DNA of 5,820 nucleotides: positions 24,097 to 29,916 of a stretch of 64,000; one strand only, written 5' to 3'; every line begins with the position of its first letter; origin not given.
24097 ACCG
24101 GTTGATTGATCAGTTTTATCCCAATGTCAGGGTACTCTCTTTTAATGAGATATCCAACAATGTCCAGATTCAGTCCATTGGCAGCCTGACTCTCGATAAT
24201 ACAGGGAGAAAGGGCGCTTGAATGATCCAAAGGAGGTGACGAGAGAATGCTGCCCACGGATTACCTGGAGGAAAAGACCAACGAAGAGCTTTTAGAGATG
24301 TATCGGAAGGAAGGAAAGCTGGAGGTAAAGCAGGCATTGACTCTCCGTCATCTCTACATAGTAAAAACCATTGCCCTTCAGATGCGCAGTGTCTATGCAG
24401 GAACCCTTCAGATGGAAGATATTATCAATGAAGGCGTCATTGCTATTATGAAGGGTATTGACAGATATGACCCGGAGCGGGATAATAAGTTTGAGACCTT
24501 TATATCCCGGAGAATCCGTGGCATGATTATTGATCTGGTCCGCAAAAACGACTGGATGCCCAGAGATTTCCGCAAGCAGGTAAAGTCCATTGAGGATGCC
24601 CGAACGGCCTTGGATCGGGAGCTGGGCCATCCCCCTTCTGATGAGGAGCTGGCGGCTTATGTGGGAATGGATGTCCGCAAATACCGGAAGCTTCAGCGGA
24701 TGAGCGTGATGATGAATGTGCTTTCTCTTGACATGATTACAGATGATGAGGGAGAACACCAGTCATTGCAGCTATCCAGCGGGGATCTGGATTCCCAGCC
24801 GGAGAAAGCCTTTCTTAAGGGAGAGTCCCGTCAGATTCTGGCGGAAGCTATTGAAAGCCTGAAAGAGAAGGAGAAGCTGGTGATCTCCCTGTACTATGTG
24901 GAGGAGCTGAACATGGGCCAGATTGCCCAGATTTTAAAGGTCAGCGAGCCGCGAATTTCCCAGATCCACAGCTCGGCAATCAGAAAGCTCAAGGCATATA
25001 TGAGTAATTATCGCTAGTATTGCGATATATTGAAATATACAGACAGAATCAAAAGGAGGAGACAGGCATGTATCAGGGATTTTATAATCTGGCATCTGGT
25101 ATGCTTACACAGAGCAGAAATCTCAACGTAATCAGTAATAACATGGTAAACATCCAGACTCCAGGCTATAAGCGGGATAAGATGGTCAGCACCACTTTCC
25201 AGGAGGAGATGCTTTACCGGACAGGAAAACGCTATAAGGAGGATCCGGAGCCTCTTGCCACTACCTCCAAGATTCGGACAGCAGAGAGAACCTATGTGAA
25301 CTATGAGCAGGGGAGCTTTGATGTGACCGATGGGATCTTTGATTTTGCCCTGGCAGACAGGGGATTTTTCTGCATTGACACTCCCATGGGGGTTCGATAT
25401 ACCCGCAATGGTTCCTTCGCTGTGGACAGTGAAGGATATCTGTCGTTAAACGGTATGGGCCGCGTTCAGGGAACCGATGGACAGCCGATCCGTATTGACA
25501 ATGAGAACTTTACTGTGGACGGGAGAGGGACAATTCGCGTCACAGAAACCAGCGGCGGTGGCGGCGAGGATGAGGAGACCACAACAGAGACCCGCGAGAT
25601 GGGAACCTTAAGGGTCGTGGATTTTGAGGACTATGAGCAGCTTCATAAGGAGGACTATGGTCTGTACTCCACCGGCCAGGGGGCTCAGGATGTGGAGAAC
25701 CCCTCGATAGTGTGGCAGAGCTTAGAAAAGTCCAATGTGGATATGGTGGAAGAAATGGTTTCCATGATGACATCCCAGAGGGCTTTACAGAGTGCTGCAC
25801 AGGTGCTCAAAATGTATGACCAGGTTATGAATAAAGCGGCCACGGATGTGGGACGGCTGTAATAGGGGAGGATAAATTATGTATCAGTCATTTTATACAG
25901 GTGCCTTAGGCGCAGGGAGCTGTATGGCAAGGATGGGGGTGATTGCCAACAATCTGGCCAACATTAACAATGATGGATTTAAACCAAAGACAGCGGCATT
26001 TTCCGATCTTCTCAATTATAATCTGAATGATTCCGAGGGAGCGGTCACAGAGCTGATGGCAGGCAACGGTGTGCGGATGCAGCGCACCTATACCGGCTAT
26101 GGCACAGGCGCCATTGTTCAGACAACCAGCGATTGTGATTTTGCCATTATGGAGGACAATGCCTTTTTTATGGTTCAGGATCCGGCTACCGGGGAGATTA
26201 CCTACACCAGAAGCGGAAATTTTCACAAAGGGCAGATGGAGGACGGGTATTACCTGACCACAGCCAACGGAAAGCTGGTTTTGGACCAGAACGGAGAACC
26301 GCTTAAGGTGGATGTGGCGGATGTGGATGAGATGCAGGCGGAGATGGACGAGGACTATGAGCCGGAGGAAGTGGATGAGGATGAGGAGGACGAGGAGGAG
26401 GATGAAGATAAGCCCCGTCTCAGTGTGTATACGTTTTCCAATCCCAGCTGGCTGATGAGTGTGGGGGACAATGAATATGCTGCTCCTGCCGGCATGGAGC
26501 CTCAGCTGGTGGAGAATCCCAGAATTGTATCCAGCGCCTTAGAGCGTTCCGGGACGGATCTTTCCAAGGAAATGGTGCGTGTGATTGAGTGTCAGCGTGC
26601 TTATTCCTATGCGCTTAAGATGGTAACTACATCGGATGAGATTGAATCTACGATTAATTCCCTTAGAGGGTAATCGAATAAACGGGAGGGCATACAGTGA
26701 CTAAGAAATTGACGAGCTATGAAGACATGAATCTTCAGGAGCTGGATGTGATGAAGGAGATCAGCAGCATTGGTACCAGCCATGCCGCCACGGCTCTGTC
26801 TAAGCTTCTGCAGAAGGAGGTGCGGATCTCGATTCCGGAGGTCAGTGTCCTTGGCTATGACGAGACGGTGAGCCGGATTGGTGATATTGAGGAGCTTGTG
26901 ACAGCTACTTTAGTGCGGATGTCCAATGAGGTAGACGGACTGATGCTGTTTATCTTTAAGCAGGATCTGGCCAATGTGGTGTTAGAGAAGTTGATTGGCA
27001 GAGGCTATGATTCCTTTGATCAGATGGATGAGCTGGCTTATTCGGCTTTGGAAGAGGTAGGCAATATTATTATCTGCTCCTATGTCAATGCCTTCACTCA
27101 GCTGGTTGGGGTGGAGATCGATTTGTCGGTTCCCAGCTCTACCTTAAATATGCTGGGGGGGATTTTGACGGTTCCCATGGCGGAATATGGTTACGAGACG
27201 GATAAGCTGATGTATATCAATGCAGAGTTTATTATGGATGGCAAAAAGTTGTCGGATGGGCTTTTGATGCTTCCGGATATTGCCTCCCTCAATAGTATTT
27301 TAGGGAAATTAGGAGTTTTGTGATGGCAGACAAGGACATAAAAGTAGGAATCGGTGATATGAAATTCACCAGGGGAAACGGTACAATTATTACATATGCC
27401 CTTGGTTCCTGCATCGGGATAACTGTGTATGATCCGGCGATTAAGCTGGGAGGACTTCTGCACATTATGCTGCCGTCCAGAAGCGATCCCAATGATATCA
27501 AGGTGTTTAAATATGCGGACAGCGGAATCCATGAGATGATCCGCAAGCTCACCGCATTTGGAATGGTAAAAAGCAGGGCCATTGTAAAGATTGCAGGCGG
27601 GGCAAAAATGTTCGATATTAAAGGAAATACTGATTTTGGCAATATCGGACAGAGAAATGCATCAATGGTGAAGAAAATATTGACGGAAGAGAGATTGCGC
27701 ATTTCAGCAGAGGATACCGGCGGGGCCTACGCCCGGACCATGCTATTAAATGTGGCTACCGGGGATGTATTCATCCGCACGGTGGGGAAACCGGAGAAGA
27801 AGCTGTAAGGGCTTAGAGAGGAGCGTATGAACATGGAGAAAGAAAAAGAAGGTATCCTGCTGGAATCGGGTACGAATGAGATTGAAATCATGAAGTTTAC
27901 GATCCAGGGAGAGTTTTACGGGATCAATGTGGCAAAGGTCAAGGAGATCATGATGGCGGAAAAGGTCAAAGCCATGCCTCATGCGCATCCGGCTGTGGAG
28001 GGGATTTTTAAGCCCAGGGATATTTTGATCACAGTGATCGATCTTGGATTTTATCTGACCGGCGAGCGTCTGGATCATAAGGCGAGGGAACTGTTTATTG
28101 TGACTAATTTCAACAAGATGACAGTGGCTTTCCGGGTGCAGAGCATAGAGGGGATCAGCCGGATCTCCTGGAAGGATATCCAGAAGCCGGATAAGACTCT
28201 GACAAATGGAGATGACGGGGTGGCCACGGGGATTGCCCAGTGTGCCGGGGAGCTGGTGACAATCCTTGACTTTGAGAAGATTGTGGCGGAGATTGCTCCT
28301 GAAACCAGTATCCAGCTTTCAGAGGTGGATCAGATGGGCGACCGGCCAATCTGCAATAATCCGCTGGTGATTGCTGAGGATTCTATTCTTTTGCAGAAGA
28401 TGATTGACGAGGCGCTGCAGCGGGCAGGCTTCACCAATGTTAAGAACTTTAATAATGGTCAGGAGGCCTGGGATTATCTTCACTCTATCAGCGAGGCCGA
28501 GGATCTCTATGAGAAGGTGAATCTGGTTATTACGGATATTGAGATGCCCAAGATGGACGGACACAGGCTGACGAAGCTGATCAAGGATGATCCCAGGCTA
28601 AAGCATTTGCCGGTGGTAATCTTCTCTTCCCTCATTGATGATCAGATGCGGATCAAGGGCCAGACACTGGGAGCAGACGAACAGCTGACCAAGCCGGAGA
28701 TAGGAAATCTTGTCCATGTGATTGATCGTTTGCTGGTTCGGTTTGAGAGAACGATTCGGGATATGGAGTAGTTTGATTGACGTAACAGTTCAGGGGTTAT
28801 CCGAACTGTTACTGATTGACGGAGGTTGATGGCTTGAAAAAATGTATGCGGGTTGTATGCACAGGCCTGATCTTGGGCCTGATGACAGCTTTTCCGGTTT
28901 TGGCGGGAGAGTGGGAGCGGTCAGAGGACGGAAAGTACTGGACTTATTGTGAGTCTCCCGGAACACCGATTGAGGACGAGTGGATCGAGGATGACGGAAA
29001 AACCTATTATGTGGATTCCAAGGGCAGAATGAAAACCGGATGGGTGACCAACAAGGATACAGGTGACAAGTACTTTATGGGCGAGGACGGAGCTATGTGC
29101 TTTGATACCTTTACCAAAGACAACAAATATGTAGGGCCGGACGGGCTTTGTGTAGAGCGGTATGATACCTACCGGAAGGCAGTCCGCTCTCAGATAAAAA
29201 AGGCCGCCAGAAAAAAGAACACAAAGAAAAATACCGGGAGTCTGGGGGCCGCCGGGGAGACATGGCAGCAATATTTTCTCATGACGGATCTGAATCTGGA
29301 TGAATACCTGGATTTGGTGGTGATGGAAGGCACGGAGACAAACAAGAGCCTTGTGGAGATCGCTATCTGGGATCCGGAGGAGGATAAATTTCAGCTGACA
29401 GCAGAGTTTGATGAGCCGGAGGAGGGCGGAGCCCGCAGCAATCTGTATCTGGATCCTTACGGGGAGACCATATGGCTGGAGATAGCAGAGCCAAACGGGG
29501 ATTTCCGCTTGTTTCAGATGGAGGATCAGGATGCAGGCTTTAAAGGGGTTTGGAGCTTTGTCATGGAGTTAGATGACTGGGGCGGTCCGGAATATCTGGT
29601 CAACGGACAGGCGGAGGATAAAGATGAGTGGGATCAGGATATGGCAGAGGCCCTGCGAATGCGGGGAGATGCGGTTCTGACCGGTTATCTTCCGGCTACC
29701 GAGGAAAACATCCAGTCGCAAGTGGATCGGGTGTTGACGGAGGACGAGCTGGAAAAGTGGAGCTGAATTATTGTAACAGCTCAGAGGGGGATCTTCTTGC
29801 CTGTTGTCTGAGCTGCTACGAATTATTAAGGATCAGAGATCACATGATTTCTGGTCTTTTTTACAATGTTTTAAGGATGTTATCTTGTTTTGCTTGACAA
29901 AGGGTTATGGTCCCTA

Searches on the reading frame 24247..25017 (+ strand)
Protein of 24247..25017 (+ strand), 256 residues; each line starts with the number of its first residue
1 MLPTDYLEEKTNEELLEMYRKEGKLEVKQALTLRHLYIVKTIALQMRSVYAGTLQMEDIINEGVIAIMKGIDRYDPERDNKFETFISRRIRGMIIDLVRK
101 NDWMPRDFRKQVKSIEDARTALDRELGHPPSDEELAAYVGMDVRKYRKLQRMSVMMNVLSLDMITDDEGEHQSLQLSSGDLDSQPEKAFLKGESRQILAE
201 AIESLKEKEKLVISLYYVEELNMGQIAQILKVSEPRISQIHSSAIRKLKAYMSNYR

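Call 7: search_protein_families(library=pfam, proteins=[window:24247-25017:+], max_evalue=0.0001)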
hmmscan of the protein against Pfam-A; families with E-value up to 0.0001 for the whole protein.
window:24247-25017:+ (256 aa): 4 families
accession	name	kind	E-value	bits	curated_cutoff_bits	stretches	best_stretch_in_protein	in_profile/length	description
PF04545.22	Sigma70_r4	-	4.9e-15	55.2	24.1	1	201-249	1-49/50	Sigma-70, region 4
PF04542.20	Sigma70_r2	-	2.4e-14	53.3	24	1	34-103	4-70/71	Sigma-70 region 2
PF04539.22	Sigma70_r3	-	4.5e-10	39.9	25.3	1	113-174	4-65/78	Sigma-70 region 3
PF08281.18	Sigma70_r4_2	-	2.2e-06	27.7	25.7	1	196-239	2-45/54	Sigma-70, region 4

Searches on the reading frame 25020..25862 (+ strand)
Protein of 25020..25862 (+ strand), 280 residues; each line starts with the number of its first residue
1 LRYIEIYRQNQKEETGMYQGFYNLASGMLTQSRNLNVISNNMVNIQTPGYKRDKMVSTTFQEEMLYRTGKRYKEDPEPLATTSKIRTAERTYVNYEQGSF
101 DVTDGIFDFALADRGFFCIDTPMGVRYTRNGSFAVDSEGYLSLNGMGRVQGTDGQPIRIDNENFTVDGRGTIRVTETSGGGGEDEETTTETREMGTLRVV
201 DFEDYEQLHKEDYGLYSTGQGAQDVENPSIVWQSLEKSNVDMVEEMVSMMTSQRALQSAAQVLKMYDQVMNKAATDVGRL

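Call 7: search_protein_families(library=pfam, proteins=[window:25020-25862:+], max_evalue=0.0001)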
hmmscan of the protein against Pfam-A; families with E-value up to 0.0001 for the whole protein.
window:25020-25862:+ (280 aa): 3 families
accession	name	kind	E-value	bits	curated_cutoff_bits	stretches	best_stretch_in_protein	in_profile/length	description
PF06429.18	Flg_bbr_C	-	1.8e-11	43.8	23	1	234-274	4-44/46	Flagellar basal body rod FlgEFG protein C-terminal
PF22692.1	LlgE_F_G_D1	-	4.5e-08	33.6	27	1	113-173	4-63/64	Flagellar hook protein FlgE/F/G D1 domain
PF00460.25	Flg_bb_rod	-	1.5e-06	28.5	20.7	1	21-51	1-31/31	Flagella basal body rod protein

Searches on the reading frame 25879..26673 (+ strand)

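Call 7: search_protein_families(library=pfam, proteins=[window:25879-26673:+], max_evalue=0.0001)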
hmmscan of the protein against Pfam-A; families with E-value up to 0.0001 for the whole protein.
window:25879-26673:+ (264 aa): 2 families
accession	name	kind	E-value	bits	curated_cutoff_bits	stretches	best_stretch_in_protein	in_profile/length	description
PF06429.18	Flg_bbr_C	-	5.5e-12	45.4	23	1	218-262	2-46/46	Flagellar basal body rod FlgEFG protein C-terminal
PF22692.1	LlgE_F_G_D1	-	8.5e-07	29.5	27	1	94-143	5-44/64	Flagellar hook protein FlgE/F/G D1 domain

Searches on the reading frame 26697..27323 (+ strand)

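Call 7: search_protein_families(library=pfam, proteins=[window:26697-27323:+], max_evalue=0.0001)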
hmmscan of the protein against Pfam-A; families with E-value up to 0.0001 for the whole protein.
window:26697-27323:+ (208 aa): 3 families
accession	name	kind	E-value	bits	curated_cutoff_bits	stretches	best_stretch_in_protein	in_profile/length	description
PF04509.17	CheC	-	7.1e-14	51.9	22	2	116-147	4-35/38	CheC-like family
PF13690.11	CheX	-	2.7e-07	31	27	1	71-148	3-72/94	Chemotaxis phosphatase CheX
PF02154.20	FliM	-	5.3e-05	23.6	27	1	27-143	25-141/192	Flagellar motor switch protein FliM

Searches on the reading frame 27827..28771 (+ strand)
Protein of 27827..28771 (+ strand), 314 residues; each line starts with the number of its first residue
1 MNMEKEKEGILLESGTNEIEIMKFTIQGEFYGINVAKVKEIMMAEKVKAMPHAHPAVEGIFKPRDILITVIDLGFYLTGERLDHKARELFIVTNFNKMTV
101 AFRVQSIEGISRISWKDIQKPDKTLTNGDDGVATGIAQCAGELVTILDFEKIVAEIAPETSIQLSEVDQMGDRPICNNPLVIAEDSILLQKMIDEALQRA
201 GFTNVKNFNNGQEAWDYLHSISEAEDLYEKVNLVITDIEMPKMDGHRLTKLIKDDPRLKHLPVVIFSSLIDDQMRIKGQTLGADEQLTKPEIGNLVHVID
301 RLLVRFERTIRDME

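Call 7: search_protein_families(library=pfam, proteins=[window:27827-28771:+], max_evalue=0.0001)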
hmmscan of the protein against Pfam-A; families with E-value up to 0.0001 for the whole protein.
window:27827-28771:+ (314 aa): 2 families
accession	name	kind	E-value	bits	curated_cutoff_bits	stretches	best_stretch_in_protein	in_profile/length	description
PF01584.24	CheW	-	1.8e-27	96.1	23.5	1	21-155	2-136/138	CheW-like domain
PF00072.30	Response_reg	-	4.4e-19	69.1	30.2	1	181-297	2-108/111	Response regulator receiver domain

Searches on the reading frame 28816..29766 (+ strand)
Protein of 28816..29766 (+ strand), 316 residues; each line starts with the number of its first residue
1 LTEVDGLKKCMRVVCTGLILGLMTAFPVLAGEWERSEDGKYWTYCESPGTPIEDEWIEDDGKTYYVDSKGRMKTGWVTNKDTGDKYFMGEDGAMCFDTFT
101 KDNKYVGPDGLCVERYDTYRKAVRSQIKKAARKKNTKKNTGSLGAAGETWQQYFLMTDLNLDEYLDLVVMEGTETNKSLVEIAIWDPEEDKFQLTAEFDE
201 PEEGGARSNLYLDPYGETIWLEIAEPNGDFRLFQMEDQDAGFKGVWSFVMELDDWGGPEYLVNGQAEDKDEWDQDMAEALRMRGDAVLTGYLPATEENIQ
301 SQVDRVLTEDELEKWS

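Call 3: search_protein_families(library=pfam, proteins=[window:28816-29766:+], max_evalue=0.01)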
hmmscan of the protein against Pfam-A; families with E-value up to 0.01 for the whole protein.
window:28816-29766:+ (316 aa): 3 families
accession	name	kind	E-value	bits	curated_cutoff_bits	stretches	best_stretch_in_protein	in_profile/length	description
PF19085.6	Choline_bind_2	-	1.3e-08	35.3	27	1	78-110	4-36/38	Choline-binding repeat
PF01473.26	Choline_bind_1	-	1.7e-06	28.5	20.5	1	55-72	2-19/19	Putative cell wall binding repeat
PF19127.6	Choline_bind_3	-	2.8e-06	27.6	27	1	56-99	4-47/47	Choline-binding repeat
